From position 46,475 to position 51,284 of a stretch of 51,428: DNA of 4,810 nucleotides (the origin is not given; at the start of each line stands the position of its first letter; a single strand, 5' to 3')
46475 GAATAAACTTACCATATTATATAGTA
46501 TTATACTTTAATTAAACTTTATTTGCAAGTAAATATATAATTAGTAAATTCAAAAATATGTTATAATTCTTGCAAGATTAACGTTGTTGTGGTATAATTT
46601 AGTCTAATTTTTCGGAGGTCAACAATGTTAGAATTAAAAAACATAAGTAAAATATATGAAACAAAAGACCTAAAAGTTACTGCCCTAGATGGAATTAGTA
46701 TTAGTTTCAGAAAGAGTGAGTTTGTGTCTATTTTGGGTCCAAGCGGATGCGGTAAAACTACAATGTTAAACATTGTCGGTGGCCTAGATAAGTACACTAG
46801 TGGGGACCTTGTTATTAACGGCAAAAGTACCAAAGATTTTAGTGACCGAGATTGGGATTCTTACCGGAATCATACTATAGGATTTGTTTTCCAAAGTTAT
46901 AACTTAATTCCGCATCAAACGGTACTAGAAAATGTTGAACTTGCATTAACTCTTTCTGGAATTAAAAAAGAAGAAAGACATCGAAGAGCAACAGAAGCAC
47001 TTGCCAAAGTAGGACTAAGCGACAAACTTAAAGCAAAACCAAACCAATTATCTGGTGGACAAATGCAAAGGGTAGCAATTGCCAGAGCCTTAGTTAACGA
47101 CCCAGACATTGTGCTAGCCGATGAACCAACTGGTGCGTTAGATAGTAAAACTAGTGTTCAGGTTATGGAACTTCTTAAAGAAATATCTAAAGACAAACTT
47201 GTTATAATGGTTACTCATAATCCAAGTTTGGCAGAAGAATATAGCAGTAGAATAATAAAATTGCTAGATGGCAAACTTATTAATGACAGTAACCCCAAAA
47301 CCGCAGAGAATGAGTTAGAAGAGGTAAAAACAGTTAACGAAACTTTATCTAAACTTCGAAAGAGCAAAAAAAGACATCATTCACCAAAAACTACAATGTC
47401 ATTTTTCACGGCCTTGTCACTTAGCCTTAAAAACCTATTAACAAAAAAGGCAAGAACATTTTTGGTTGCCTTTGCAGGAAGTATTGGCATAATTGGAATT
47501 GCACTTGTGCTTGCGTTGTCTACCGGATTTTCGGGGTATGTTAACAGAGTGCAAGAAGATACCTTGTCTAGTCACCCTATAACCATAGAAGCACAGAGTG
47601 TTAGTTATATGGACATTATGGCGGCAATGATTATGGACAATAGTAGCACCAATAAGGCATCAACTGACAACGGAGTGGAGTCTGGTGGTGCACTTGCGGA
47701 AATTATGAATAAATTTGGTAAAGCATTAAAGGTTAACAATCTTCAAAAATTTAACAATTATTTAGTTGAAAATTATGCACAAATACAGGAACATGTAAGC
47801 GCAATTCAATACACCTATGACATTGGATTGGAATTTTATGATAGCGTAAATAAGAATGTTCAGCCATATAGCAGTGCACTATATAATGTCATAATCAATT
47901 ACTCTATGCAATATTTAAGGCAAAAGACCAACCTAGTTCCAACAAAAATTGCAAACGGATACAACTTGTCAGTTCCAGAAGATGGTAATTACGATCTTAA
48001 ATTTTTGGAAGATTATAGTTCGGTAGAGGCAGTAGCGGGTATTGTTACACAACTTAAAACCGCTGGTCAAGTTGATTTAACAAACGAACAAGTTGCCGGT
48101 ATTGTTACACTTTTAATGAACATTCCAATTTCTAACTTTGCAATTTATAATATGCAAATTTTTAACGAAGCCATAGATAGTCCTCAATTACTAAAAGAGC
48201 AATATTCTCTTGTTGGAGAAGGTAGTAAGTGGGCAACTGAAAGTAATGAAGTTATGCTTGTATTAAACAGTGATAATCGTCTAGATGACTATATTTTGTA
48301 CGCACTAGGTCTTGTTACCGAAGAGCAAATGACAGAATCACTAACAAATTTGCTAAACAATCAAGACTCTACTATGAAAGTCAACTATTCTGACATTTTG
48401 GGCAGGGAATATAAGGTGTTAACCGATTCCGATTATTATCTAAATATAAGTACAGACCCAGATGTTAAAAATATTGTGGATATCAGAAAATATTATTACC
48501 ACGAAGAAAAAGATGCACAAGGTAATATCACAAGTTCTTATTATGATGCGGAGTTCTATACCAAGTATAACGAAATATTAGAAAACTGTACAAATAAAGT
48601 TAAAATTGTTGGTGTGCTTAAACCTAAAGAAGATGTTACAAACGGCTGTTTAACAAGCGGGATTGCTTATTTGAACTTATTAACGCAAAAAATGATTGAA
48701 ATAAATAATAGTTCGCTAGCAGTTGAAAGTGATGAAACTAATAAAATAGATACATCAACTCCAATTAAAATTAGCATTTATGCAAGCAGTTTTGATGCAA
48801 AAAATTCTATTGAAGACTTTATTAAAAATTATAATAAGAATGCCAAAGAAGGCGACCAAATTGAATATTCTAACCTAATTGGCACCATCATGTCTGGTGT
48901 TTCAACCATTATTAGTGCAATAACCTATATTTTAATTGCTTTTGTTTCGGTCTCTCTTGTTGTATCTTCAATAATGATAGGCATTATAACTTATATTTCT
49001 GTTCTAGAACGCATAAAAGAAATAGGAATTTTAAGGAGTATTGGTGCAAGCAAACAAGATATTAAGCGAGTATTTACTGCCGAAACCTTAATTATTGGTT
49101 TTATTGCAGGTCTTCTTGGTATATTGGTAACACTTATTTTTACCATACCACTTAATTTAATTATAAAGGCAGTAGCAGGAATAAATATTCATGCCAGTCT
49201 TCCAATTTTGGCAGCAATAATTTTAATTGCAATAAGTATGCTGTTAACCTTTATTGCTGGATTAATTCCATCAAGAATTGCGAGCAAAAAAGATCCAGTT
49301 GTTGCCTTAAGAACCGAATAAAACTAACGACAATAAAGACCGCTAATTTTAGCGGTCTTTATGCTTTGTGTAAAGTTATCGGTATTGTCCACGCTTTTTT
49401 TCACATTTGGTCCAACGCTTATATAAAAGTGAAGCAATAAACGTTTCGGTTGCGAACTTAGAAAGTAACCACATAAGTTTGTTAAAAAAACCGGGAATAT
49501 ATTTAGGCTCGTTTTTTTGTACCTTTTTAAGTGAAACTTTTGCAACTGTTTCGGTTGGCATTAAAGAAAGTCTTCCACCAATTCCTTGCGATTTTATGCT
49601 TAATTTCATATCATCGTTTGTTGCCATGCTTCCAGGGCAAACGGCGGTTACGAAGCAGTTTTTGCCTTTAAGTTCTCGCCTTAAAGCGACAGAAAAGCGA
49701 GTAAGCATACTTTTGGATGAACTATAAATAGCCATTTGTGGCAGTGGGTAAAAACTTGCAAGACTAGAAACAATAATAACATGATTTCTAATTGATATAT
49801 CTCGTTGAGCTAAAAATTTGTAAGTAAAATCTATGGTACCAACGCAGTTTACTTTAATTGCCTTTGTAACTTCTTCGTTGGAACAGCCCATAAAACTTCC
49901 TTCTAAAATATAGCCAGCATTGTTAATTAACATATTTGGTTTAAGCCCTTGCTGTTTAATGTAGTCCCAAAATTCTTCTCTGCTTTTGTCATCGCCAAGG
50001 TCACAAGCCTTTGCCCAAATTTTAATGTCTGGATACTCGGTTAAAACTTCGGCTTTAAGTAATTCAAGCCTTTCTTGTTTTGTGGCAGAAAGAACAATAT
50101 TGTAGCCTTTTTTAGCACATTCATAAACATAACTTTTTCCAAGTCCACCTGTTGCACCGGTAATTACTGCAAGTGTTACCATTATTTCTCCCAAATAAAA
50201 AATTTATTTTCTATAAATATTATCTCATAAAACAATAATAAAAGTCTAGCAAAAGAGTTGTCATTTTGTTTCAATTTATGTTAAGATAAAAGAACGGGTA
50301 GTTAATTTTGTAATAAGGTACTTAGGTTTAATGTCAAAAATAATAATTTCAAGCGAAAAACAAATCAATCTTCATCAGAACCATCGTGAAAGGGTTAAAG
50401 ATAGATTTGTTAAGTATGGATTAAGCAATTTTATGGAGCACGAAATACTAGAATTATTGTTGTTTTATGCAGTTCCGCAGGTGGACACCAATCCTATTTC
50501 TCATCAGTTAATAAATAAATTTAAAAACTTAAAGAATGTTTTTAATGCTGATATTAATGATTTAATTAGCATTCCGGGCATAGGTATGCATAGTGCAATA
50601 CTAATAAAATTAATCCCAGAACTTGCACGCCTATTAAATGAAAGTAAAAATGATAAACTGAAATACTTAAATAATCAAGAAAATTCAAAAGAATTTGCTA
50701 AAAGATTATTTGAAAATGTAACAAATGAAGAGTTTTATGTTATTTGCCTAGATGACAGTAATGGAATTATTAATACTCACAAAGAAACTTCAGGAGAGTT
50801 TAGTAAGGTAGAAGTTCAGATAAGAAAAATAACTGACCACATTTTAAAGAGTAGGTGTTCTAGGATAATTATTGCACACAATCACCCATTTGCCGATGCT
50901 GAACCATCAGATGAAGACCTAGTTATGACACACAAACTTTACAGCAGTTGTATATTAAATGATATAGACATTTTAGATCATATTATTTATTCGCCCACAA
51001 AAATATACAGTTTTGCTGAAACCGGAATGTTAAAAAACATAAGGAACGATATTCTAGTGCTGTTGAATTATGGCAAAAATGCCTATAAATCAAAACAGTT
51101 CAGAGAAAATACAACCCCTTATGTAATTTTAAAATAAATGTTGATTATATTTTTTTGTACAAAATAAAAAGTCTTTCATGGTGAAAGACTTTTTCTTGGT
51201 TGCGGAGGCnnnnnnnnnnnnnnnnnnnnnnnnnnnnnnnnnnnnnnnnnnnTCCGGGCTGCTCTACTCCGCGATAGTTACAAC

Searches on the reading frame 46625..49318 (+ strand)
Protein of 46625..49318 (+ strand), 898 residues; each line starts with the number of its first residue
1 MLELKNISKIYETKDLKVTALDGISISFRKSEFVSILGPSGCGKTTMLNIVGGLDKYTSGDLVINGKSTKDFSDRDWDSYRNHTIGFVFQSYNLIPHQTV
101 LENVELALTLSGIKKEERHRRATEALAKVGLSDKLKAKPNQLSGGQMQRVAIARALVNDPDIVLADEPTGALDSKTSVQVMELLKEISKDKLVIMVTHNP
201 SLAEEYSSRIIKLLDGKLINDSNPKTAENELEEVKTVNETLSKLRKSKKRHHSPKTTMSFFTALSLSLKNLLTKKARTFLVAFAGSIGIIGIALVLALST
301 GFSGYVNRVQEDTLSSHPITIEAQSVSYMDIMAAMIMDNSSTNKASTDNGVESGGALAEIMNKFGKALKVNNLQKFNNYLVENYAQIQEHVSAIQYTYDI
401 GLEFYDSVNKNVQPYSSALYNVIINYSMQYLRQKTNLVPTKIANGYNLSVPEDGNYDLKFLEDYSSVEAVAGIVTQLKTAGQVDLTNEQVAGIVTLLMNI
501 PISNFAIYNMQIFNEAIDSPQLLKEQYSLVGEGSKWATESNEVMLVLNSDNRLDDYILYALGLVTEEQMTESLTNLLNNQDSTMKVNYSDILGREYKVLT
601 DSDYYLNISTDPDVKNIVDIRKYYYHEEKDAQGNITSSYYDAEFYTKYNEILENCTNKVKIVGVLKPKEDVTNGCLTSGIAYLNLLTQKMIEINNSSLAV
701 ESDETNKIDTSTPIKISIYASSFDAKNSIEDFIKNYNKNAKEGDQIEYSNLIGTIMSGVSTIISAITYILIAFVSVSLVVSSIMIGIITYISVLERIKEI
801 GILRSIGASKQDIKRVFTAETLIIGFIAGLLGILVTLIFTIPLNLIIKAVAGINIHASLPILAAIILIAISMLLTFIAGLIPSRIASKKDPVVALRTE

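Call 55: search_protein_families(library=pfam, proteins=[window:46625-49318:+], max_evalue=0.001)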
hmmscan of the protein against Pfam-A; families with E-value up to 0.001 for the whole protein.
window:46625-49318:+ (898 aa): 3 families
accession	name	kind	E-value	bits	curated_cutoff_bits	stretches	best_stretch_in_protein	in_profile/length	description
PF00005.33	ABC_tran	-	7.6e-35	120.9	25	1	21-169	1-136/137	ABC transporter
PF02687.27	FtsX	-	1.3e-17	64.4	25.5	1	772-891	2-120/120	FtsX-like permease C-terminal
PF02463.25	SMC_N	-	0.00012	22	40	1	25-206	19-205/220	RecF/RecN/SMC N terminal domain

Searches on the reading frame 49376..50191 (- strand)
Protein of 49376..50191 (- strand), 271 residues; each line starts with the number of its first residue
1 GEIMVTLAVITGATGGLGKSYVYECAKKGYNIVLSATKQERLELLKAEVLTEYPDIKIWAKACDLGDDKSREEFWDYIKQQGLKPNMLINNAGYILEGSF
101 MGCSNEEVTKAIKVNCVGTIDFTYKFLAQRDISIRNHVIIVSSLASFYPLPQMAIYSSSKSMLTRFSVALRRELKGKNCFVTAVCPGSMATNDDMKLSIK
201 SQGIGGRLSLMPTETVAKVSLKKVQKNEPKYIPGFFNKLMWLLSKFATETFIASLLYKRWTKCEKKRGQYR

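Call 64: search_protein_families(library=pfam, proteins=[window:49376-50191:-], max_evalue=0.001)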
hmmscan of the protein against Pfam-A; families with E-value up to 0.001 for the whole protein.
window:49376-50191:- (271 aa): 3 families
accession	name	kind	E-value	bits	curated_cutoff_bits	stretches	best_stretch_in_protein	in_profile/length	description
PF00106.31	adh_short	-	1.1e-35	123.4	26.6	1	7-197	2-190/195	short chain dehydrogenase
PF13561.12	adh_short_C2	-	2.3e-19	70.3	27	1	12-196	1-183/236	Enoyl-(Acyl carrier protein) reductase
PF08659.16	KR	-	5.6e-09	36.6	22.6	1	9-172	4-165/180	KR domain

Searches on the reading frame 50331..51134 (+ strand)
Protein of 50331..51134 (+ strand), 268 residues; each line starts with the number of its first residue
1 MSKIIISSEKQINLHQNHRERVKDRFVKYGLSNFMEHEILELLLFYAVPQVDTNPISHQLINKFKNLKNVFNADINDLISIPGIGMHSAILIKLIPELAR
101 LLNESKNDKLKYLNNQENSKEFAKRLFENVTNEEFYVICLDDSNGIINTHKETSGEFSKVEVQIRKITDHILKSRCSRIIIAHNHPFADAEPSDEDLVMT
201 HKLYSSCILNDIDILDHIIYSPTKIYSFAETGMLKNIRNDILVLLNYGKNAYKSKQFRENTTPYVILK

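Call 55: search_protein_families(library=pfam, proteins=[window:50331-51134:+], max_evalue=0.001)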
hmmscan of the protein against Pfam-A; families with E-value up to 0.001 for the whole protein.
window:50331-51134:+ (268 aa): 2 families
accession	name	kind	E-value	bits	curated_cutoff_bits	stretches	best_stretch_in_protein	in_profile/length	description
PF04002.20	RadC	-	1.2e-30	106.3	22.1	1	114-232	2-120/121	RadC-like JAB domain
PF20582.4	UPF0758_N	-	1.4e-06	28.7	27.1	1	18-89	6-76/77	UPF0758 N-terminal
